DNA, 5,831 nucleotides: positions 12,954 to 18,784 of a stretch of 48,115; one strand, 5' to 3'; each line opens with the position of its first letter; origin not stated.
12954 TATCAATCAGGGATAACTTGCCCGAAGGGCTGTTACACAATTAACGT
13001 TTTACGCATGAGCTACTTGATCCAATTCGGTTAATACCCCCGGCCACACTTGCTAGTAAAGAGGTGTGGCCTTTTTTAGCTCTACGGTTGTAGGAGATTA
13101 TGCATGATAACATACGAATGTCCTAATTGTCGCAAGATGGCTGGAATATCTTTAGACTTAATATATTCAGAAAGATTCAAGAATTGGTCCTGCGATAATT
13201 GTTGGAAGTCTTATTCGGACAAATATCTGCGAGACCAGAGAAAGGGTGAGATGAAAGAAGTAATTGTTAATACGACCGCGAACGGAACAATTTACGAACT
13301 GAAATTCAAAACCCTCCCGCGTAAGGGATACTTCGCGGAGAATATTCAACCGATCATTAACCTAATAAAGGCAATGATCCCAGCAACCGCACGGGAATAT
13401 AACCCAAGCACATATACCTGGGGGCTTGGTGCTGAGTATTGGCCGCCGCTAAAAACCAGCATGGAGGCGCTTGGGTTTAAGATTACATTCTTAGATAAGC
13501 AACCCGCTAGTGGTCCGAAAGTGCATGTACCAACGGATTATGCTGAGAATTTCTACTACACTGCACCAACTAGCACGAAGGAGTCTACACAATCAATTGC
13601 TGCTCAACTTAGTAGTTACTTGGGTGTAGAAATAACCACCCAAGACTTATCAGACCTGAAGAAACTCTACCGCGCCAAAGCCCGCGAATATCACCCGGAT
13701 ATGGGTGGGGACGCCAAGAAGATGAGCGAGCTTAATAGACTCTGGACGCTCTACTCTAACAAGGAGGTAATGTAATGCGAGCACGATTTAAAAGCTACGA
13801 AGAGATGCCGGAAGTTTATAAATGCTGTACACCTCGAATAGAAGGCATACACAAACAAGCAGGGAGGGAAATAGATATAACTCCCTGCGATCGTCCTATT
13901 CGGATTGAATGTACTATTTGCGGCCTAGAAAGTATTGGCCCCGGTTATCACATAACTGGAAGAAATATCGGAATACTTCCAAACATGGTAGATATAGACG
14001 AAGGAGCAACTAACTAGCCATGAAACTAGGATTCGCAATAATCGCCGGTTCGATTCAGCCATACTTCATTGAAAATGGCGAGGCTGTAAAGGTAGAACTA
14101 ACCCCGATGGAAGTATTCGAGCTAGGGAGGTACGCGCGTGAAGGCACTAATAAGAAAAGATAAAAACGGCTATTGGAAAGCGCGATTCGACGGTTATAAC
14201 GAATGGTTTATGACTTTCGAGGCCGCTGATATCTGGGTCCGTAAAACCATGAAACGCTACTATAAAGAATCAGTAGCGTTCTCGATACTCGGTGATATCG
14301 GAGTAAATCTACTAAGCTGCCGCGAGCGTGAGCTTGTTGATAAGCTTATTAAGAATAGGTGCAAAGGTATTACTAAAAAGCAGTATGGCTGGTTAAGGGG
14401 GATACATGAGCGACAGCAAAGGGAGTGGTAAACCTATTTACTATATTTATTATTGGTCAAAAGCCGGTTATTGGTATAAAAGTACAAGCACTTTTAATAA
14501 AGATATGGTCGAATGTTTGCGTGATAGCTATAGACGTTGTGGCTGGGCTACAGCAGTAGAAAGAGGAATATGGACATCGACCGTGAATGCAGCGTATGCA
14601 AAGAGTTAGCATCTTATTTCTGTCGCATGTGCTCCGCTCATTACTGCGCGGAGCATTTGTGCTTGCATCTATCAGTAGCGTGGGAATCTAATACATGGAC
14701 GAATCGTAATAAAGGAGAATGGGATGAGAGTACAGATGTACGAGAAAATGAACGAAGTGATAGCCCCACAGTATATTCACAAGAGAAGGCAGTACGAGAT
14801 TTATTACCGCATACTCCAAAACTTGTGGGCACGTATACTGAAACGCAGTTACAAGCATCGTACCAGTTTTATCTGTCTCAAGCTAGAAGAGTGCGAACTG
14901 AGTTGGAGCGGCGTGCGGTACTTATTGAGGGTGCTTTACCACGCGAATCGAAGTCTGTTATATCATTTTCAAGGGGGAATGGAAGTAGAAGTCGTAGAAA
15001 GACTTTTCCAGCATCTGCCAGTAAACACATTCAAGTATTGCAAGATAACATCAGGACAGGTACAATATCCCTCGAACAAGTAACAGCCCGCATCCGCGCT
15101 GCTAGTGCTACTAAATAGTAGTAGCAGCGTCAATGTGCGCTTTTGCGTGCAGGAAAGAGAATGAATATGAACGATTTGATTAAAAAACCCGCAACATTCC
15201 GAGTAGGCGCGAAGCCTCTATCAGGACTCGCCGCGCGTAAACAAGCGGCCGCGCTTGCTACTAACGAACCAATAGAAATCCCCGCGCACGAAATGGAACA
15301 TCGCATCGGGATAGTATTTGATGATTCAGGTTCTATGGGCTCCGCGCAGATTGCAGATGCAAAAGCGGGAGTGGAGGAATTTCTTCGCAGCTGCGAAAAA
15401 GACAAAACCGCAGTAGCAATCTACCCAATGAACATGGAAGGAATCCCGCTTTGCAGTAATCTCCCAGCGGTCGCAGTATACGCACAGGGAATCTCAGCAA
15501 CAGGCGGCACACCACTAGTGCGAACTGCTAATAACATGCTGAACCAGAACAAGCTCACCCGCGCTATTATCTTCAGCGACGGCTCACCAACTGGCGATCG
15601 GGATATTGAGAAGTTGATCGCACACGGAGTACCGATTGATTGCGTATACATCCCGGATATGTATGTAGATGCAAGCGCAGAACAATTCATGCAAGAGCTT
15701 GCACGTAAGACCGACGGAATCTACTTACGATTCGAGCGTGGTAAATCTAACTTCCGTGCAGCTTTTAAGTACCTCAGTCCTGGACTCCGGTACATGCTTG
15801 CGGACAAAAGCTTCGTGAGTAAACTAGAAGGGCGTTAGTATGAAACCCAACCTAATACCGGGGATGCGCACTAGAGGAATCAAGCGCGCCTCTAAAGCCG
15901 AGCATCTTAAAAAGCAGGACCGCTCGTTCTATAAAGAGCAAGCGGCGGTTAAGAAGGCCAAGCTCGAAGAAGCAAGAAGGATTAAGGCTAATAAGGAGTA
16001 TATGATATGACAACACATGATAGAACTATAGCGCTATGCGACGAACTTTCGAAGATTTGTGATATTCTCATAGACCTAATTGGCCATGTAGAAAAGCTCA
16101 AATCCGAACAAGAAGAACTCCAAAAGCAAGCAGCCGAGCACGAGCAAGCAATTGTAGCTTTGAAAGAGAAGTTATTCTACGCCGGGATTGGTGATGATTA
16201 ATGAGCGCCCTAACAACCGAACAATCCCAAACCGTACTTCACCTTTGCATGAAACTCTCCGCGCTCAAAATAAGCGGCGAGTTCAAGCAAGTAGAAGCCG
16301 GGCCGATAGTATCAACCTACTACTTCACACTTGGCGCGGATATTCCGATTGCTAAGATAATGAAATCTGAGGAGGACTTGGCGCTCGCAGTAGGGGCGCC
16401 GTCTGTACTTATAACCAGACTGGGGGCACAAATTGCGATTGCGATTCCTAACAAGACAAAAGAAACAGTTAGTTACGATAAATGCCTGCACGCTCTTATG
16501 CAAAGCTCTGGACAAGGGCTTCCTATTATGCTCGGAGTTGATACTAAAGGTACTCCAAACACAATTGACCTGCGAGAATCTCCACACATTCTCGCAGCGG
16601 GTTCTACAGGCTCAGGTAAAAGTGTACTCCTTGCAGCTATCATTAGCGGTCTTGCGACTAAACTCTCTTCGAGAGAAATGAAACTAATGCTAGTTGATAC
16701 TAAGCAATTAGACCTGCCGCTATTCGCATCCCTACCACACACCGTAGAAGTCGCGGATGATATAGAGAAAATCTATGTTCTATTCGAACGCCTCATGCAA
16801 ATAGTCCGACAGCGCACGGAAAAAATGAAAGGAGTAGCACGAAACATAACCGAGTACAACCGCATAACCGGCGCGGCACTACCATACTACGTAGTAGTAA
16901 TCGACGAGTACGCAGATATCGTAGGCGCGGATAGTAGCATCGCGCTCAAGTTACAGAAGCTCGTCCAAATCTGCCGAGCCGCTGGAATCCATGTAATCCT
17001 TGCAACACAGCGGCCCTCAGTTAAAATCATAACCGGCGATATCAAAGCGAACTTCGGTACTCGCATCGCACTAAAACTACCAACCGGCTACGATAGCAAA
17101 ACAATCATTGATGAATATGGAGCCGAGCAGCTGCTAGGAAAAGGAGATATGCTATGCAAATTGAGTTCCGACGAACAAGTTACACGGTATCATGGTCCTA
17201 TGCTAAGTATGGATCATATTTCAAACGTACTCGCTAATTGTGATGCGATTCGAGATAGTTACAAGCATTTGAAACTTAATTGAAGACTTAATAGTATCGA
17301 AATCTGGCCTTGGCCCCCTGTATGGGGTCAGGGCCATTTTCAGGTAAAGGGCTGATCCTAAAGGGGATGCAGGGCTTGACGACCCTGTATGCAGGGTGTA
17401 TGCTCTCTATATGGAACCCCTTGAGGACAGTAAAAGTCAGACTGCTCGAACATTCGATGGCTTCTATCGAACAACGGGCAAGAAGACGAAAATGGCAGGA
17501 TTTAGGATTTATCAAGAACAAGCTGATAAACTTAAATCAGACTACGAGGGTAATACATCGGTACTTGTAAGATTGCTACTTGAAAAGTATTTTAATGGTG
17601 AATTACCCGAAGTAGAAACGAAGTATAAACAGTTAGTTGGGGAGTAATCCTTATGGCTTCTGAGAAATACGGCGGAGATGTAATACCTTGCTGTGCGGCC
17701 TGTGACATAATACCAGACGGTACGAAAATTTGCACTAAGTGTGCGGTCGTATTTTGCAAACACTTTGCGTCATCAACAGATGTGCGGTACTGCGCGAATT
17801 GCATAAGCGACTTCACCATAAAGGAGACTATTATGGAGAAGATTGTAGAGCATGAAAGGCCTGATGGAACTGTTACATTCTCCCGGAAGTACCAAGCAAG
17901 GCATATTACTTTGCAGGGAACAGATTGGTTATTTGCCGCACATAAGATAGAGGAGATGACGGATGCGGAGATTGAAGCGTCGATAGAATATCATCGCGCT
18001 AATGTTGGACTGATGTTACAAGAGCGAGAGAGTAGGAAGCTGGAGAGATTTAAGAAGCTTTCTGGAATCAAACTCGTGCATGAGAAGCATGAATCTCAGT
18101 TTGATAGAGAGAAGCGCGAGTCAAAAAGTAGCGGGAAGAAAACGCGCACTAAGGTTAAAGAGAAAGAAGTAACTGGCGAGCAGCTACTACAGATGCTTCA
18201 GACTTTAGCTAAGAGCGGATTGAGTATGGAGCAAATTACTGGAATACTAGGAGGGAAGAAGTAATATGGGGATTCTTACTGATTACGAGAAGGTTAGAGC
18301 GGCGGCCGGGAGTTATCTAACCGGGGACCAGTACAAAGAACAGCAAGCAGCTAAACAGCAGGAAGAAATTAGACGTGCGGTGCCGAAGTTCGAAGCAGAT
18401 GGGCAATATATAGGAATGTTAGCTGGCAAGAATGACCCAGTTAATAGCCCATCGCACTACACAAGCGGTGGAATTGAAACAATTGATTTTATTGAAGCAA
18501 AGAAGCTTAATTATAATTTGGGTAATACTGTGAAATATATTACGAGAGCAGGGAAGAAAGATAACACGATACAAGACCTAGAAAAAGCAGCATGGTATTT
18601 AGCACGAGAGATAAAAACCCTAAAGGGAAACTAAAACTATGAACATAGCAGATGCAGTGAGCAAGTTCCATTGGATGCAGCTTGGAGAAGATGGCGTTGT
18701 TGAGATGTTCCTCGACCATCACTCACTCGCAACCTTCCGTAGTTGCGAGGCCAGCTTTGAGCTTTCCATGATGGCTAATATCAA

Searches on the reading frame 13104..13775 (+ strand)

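Call 92: search_protein_families(library=pfam, proteins=[window:13104-13775:+], max_evalue=0.001)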
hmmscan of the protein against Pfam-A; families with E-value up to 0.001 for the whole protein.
window:13104-13775:+ (223 aa): 1 family
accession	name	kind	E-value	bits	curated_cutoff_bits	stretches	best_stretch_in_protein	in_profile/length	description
PF00226.36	DnaJ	-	6.8e-05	23.3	27.8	1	173-215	6-51/63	DnaJ domain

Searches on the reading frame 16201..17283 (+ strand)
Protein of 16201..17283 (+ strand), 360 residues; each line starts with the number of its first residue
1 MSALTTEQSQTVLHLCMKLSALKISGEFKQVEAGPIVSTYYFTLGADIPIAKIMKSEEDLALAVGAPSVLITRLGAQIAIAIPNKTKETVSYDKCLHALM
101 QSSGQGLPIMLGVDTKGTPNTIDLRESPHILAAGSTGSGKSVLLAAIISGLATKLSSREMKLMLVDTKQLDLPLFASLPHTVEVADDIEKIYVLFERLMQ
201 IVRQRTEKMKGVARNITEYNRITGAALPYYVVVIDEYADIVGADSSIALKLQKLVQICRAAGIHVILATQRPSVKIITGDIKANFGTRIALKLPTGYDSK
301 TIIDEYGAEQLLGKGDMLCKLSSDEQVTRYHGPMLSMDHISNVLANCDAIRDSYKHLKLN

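Call 92: search_protein_families(library=pfam, proteins=[window:16201-17283:+], max_evalue=0.001)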
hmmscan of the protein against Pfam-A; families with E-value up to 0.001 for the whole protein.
window:16201-17283:+ (360 aa): 2 families
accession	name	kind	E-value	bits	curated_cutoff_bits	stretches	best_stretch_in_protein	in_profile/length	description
PF01580.24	FtsK_SpoIIIE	-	2.1e-30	106.3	24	2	101-218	12-133/221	FtsK/SpoIIIE family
PF17854.6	FtsK_alpha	-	7e-09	36.2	22.9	1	7-84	21-101/101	FtsK alpha domain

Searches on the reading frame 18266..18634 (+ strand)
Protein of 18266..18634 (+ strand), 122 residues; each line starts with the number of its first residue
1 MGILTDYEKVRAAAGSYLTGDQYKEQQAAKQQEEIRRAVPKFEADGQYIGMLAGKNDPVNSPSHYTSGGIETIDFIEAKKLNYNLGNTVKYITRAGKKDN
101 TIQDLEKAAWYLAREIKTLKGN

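Call 93: search_protein_families(library=pfam, proteins=[window:18266-18634:+], max_evalue=0.001)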
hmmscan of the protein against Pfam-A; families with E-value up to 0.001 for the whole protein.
window:18266-18634:+ (122 aa): 1 family
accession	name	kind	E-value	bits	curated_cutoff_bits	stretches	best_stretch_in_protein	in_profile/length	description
PF11753.13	DUF3310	-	6.5e-21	74.6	24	1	59-112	1-59/60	Protein of unknwon function (DUF3310)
